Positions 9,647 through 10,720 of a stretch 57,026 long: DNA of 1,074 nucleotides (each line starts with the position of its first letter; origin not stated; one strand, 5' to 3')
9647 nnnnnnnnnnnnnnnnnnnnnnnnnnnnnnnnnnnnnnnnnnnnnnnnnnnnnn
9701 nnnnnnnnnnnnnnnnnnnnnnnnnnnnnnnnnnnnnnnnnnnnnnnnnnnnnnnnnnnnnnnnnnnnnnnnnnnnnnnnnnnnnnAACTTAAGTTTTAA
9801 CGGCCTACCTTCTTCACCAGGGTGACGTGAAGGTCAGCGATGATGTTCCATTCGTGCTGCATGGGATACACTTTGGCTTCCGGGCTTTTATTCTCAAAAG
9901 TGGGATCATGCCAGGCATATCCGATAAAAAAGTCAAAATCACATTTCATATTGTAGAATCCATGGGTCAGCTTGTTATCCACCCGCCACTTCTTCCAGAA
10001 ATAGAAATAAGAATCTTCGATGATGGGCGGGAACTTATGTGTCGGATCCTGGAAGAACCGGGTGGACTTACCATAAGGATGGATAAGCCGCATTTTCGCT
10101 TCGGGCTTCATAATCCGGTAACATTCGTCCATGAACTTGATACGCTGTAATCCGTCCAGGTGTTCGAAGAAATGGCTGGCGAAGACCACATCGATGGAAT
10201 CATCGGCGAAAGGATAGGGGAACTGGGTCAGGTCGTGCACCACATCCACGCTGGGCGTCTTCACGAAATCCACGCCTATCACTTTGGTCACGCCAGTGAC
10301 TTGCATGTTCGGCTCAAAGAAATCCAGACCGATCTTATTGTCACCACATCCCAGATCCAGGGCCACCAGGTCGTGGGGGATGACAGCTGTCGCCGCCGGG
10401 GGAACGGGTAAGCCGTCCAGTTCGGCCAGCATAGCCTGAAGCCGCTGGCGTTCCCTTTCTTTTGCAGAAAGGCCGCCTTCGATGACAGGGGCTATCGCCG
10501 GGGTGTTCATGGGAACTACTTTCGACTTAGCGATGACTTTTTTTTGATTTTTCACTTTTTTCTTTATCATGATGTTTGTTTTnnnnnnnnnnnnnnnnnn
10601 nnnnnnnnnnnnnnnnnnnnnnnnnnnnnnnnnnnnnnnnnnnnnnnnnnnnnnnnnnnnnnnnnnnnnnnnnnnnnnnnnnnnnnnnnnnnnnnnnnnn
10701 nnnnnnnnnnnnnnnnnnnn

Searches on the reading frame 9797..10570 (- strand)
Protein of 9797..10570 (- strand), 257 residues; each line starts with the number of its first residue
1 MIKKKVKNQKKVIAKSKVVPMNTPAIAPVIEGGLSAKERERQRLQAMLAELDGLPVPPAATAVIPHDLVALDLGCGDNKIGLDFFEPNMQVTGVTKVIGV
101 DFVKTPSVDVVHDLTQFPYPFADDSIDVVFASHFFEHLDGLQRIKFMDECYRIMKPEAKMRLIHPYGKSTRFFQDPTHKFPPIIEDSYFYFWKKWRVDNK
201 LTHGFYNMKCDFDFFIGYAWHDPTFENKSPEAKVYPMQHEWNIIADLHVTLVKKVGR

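Call 41: search_protein_families(library=pfam, proteins=[window:9797-10570:-], max_evalue=0.001)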
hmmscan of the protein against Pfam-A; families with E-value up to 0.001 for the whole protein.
window:9797-10570:- (257 aa): 6 families
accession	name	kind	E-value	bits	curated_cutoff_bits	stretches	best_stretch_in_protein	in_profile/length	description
PF08241.18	Methyltransf_11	-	1.3e-09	39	21.2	1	71-159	1-92/95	Methyltransferase domain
PF13649.12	Methyltransf_25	-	2.3e-06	28.7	27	1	71-156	2-95/97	Methyltransferase domain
PF08242.18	Methyltransf_12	-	0.00011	23.4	30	1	71-159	1-97/98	Methyltransferase domain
PF13489.12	Methyltransf_23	-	0.00014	22.1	27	1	70-165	26-119/164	Methyltransferase domain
PF13847.12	Methyltransf_31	-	0.00015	21.9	27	0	68-104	5-38/145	Methyltransferase domain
PF05148.21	Methyltransf_8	-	0.00021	21.7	27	1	66-158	72-152/219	Hypothetical methyltransferase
